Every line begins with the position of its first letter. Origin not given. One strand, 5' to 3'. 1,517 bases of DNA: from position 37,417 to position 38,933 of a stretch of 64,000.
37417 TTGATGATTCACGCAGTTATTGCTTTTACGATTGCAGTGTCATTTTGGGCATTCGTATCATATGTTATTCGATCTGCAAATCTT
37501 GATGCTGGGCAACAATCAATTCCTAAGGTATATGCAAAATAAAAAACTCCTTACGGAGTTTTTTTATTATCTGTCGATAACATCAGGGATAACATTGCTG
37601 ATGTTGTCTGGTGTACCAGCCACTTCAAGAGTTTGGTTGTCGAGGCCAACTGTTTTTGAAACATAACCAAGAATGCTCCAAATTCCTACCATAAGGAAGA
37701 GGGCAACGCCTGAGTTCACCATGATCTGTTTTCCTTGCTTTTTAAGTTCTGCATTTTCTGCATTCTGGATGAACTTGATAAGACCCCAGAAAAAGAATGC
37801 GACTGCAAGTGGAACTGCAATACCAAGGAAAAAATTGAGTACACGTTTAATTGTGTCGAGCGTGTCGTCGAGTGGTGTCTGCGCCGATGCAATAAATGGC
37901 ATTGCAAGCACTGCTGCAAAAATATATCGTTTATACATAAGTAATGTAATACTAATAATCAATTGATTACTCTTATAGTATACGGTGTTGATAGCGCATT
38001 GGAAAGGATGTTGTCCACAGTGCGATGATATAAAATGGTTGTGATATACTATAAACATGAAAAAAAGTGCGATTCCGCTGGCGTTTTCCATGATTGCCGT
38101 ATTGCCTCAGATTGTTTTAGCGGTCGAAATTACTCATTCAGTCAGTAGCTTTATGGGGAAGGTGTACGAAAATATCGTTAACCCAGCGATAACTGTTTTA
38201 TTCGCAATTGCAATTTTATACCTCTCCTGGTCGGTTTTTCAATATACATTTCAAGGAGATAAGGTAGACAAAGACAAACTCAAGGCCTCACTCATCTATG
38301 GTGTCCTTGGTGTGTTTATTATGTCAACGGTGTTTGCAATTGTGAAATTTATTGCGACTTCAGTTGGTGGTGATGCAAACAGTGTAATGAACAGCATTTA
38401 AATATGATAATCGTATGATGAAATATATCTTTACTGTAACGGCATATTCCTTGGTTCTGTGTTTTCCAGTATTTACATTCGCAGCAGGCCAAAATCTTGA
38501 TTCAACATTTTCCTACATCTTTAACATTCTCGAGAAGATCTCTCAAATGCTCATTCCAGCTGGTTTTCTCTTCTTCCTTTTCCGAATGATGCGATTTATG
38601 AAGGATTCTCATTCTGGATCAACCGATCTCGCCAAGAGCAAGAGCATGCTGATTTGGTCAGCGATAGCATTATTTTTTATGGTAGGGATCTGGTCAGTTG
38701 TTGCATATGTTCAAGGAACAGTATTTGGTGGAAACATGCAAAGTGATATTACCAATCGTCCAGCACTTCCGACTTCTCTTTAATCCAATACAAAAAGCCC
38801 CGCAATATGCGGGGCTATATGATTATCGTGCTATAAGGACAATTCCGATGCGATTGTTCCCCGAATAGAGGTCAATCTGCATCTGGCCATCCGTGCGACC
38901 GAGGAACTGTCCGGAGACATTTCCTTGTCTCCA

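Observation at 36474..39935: Tandem array of six paralogous VirB2/TrbC-pilin-like small secreted proteins next to a polytopic membrane protein and a tRNA-Leu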

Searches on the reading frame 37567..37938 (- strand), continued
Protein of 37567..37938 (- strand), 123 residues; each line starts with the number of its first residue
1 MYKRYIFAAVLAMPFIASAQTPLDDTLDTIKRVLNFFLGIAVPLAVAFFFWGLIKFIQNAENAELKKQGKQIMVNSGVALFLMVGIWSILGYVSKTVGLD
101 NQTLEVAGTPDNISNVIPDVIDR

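Call 73: find_encoding_contigs(protein=P0040, flank=10000, max_places=1)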
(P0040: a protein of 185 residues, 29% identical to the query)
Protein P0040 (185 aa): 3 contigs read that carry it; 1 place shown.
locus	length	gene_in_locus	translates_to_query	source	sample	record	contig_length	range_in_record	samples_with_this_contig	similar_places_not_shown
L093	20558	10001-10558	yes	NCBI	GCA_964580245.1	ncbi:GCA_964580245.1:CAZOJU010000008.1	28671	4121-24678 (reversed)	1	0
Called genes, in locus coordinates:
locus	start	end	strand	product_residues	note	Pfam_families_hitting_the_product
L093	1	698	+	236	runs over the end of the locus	PF13483:Lactamase_B_3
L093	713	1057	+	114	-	-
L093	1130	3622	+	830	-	PF00521:DNA_topoisoIV, PF03989:DNA_gyraseA_C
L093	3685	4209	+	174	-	PF01135:PCMT (weak), PF01209:Ubie_methyltran, PF06325:PrmA, PF13489:Methyltransf_23, PF13847:Methyltransf_31, PF08241:Methyltransf_11, PF08242:Methyltransf_12, PF13649:Methyltransf_25, +4 more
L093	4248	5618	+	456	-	PF01547:SBP_bac_1, PF13416:SBP_bac_8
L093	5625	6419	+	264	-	PF18895:T4SS_pilin (weak), PF04956:TrbC (weak), PF18895:T4SS_pilin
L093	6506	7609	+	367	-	PF01471:PG_binding_1, PF09374:PG_binding_3 (faint), PF01471:PG_binding_1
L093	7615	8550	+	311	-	PF01471:PG_binding_1 (weak)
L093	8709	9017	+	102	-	-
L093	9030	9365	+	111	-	-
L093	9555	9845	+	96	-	-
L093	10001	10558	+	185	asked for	-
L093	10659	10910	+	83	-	PF18895:T4SS_pilin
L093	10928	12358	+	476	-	PF00587:tRNA-synt_2b, PF03129:HGTP_anticodon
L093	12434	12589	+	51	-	PF00471:Ribosomal_L33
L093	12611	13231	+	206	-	PF01386:Ribosomal_L25p, PF14693:Ribosomal_TL5_C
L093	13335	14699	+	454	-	PF13406:SLT_2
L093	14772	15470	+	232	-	PF00318:Ribosomal_S2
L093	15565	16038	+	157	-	PF00889:EF_TS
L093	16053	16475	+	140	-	-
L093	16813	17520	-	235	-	-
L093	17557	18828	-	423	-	PF13506:Glyco_transf_21, PF03142:Chitin_synth_2 (faint), PF10111:Glyco_tranf_2_2 (weak), PF13641:Glyco_tranf_2_3, PF00535:Glycos_transf_2, PF13632:Glyco_trans_2_3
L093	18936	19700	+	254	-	PF01409:tRNA-synt_2d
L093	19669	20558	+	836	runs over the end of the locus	PF03483:B3_4, PF00877:NLPC_P60, PF03484:B5, PF17759:tRNA_synthFbeta, PF03147:FDX-ACB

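Call 74: find_encoding_contigs(protein=P0034, flank=10000, max_places=1)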
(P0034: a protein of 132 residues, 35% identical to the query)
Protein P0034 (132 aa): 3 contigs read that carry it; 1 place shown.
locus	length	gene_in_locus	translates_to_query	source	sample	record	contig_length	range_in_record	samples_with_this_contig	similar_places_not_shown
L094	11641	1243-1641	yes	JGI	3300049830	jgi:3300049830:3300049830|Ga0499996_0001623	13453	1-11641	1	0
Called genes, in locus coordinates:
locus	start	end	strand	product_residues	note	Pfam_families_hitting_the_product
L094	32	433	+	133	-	PF18895:T4SS_pilin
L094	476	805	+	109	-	-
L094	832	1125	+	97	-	-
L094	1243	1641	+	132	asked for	-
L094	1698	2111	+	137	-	-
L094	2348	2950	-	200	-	-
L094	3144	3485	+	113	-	-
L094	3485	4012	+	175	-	PF07963:N_methyl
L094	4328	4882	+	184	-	PF02661:Fic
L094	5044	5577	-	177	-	-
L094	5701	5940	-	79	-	PF13560:HTH_31 (weak), PF01381:HTH_3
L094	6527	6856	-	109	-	PF02033:RBFA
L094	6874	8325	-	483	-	PF00009:GTP_EFTU, PF01926:MMR_HSR1, PF02421:FeoB_N (weak), PF22042:EF-G_D2, PF11987:IF-2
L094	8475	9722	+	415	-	PF00266:Aminotran_5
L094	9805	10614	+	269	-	PF13365:Trypsin_2 (weak)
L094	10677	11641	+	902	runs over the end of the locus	PF02861:Clp_N, PF23569:NBD_SMAX1, PF00004:AAA, PF17871:AAA_lid_9, PF00004:AAA, PF07724:AAA_2, PF07728:AAA_5, PF10431:ClpB_D2-small, +5 more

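Call 87: search_dna_similar(query=window:37570-37938:-, collection=plasmids, mode=protein, max_evalue=0.01, max_rows=12)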
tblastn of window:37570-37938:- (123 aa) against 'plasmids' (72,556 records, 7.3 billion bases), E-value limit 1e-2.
No match.

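Call 88: search_protein_families(library=phrogs, proteins=[window:37567-37938:-], max_evalue=0.01)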
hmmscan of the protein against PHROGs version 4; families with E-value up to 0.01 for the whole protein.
window:37567-37938:- (123 aa): 0 families

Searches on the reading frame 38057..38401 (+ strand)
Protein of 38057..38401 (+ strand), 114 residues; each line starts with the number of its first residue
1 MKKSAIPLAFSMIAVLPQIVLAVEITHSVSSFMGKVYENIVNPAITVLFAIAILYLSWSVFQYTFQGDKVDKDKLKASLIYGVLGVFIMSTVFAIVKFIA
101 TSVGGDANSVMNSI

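Call 4: search_protein_families(library=pfam, proteins=[window:38057-38401:+], max_evalue=1)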
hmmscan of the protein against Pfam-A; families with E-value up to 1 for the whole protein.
window:38057-38401:+ (114 aa): 4 families
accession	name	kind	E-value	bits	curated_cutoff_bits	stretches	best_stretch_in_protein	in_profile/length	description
PF18895.5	T4SS_pilin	-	2.4e-05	24.8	26.6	1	38-99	10-71/71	Type IV secretion system pilin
PF04956.18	TrbC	-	0.0043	17.7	27.9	1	3-89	11-88/98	TrbC/VIRB2 pilin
PF04515.18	Choline_transpo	-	0.14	11.8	26.9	1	8-72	10-77/326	Plasma-membrane choline transporter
PF19592.4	DUF6097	-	0.76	10.4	27.5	1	44-111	71-139/152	Family of unknown function (DUF6097)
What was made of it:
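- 38057..38401 (+): P5, 114 aa pilin-like paralog. PF18895 24.8 bits, E 2.4e-5, and PF04956 17.7 bits (call 4).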

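Call 5: search_protein_families(library=ncbifam, proteins=[window:38057-38401:+], max_evalue=1)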
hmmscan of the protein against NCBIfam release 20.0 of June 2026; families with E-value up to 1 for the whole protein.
window:38057-38401:+ (114 aa): 1 family
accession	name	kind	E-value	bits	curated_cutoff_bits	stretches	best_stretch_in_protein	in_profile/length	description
NF045849.1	ICE_MMCAP2_0565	equivalog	0.0043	16.7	40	1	34-101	10-78/80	Mbov_0395 family pilin-like conjugal transfer protein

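Call 88: search_protein_families(library=phrogs, proteins=[window:38057-38401:+], max_evalue=0.01)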
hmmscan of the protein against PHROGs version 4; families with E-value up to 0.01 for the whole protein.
window:38057-38401:+ (114 aa): 0 families

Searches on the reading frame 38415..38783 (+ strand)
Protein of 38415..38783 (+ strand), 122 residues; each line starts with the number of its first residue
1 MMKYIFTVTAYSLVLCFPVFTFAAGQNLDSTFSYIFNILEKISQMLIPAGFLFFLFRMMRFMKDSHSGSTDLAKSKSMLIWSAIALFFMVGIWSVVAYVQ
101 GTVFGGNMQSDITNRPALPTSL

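Call 4: search_protein_families(library=pfam, proteins=[window:38415-38783:+], max_evalue=1)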
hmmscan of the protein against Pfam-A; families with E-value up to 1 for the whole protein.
window:38415-38783:+ (122 aa): 1 family
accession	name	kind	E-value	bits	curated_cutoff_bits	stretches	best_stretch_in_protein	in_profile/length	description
PF18895.5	T4SS_pilin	-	0.0023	18.4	26.6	1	37-99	11-71/71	Type IV secretion system pilin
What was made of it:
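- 38415..38783 (+): P6, 122 aa pilin-like paralog, 13 bp after P5. Its closest paralog is P4. PF18895 18.4 bits, E 2.3e-3, top and only hit (call 4).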

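Call 5: search_protein_families(library=ncbifam, proteins=[window:38415-38783:+], max_evalue=1)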
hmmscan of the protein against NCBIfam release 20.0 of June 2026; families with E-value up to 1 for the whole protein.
window:38415-38783:+ (122 aa): 1 family
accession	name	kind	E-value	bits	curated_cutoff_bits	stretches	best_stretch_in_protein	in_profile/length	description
NF043065.1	MMSYN1_0478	equivalog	0.0097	15.8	170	1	2-99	8-102/190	MFS transporter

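Call 88: search_protein_families(library=phrogs, proteins=[window:38415-38783:+], max_evalue=0.01)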
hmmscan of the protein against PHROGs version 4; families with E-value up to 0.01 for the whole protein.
window:38415-38783:+ (122 aa): 0 families
